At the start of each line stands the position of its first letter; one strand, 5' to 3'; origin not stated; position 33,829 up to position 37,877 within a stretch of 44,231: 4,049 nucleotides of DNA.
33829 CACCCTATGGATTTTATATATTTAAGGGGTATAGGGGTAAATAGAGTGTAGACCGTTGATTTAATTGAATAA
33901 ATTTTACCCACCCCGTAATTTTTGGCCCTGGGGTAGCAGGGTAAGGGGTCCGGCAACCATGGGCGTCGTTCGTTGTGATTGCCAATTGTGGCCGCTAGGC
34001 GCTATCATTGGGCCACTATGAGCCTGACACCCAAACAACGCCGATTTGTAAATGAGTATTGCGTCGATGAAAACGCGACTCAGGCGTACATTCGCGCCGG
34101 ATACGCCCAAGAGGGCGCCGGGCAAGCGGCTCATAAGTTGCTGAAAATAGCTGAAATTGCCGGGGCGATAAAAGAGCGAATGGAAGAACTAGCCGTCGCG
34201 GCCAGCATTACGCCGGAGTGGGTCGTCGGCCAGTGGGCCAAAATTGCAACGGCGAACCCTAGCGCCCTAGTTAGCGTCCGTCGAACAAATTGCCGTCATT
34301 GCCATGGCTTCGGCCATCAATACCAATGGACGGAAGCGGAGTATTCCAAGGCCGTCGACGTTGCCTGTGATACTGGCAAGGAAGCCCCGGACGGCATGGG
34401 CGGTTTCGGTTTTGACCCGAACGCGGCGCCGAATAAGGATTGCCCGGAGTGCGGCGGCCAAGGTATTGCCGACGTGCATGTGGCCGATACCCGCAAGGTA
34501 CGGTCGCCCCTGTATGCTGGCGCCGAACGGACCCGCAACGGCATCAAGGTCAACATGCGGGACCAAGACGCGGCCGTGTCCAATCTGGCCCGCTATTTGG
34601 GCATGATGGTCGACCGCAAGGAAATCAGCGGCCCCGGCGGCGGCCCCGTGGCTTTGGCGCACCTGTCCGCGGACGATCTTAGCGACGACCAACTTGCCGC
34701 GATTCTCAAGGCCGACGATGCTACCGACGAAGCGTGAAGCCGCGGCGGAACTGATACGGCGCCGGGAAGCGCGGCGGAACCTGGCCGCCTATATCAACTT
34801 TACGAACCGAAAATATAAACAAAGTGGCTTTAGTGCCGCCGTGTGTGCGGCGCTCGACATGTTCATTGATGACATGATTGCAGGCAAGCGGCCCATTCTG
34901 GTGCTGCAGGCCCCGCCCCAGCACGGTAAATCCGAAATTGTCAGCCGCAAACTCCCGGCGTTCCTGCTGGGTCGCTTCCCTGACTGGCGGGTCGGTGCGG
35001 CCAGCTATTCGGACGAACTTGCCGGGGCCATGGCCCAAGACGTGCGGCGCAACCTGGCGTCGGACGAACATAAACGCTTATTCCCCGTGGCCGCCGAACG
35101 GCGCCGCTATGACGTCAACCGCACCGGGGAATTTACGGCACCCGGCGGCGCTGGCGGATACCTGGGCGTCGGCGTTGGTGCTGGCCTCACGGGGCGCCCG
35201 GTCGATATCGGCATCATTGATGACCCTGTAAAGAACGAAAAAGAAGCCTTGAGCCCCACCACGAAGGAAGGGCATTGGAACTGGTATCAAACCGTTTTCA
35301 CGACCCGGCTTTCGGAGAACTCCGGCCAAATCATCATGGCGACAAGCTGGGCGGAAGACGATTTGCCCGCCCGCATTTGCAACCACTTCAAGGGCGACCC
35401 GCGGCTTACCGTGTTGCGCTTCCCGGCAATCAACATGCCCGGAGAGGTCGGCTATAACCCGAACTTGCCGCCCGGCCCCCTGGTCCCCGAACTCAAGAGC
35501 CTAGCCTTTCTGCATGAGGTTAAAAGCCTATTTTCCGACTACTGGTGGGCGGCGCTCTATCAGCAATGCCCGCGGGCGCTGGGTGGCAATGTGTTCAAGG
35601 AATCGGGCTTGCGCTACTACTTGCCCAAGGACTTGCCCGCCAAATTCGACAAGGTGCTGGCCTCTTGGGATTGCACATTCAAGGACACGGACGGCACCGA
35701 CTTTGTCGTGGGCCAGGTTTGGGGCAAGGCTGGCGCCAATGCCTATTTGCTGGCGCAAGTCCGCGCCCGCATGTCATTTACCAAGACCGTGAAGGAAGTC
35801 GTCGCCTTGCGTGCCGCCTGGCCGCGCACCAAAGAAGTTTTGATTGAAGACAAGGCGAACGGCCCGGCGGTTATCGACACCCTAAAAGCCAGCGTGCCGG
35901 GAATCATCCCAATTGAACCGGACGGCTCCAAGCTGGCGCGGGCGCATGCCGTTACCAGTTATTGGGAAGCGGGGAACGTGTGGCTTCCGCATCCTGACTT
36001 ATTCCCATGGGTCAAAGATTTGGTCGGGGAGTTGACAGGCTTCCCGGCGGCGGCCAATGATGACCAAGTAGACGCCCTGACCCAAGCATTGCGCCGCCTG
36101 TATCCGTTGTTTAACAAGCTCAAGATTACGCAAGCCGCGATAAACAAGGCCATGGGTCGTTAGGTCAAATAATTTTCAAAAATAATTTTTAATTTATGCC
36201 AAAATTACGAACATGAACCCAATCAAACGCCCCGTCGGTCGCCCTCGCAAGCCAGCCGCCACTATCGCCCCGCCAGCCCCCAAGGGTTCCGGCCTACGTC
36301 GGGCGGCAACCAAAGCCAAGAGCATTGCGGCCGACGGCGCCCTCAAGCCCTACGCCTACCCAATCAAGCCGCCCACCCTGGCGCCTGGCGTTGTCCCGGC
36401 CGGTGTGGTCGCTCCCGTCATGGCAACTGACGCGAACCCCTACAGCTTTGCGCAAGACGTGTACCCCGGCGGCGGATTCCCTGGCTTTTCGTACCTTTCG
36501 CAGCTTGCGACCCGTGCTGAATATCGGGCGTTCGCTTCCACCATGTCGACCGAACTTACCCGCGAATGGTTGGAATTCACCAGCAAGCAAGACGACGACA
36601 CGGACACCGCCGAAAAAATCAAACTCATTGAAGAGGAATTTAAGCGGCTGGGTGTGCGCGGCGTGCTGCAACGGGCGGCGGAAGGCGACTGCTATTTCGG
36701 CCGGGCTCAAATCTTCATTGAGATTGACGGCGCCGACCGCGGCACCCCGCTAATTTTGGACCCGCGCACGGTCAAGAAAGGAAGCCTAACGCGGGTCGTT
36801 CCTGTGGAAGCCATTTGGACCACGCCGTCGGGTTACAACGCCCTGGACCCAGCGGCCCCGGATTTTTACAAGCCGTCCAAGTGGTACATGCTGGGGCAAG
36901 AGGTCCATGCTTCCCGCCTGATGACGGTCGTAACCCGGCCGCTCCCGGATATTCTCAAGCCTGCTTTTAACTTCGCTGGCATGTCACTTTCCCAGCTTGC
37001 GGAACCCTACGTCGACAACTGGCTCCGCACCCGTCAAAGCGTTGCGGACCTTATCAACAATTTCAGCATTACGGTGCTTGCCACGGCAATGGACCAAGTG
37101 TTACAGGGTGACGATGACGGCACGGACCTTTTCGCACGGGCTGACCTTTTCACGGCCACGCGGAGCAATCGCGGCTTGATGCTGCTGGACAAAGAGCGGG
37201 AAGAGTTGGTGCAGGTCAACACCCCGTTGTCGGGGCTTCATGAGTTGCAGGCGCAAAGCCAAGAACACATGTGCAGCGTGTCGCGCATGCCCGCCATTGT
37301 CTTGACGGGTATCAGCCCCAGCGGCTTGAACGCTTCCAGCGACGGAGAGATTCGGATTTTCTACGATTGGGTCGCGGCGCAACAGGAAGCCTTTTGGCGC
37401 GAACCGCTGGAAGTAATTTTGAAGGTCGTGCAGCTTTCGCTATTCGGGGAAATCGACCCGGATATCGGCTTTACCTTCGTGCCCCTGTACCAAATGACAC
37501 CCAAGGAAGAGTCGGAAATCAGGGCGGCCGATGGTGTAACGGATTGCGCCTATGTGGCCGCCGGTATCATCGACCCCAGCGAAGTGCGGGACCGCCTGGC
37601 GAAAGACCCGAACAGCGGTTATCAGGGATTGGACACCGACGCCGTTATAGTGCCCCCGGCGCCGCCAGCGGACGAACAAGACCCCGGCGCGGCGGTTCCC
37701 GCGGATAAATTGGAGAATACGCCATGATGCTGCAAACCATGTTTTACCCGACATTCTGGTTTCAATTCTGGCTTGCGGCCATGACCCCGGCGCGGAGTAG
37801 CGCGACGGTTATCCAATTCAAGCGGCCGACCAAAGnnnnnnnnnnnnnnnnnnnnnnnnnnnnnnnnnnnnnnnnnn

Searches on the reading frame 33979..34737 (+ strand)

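Call 89: search_protein_families(library=phrogs, proteins=[window:33979-34737:+], max_evalue=0.001)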
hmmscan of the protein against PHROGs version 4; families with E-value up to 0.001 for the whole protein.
window:33979-34737:+ (252 aa): 4 families
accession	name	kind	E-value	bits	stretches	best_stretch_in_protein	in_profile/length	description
phrog_51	-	head and packaging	6.9e-36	125.3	1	12-237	85-238/261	terminase small subunit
phrog_2606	-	head and packaging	1.5e-13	51.8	1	15-119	88-193/310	terminase small subunit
phrog_17390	-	unknown function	6e-13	49.4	1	14-71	1-58/69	-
phrog_641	-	head and packaging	8.6e-08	33.9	1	14-71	1-58/162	terminase small subunit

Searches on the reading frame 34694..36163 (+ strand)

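Call 3: search_protein_families(library=pfam, proteins=[window:34694-36163:+], max_evalue=0.1)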
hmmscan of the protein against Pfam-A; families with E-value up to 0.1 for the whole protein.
window:34694-36163:+ (489 aa): 2 families
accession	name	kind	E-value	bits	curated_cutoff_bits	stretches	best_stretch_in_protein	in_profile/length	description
PF17289.8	Terminase_6C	-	9.5e-18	65.1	22.6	1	324-466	2-152/155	Terminase RNaseH-like domain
PF03237.21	Terminase_6N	-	1.1e-07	32.2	22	1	72-226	3-156/215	Terminase large subunit, T4likevirus-type, N-terminal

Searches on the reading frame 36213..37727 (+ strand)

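Call 3: search_protein_families(library=pfam, proteins=[window:36213-37727:+], max_evalue=0.1)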
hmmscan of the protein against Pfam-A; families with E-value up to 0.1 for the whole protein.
window:36213-37727:+ (504 aa): 1 family
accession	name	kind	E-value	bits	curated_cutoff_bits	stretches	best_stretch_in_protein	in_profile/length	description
PF06381.16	Phage_portal_3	-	5.3e-77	259.4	33.8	1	94-439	3-350/357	Phage portal protein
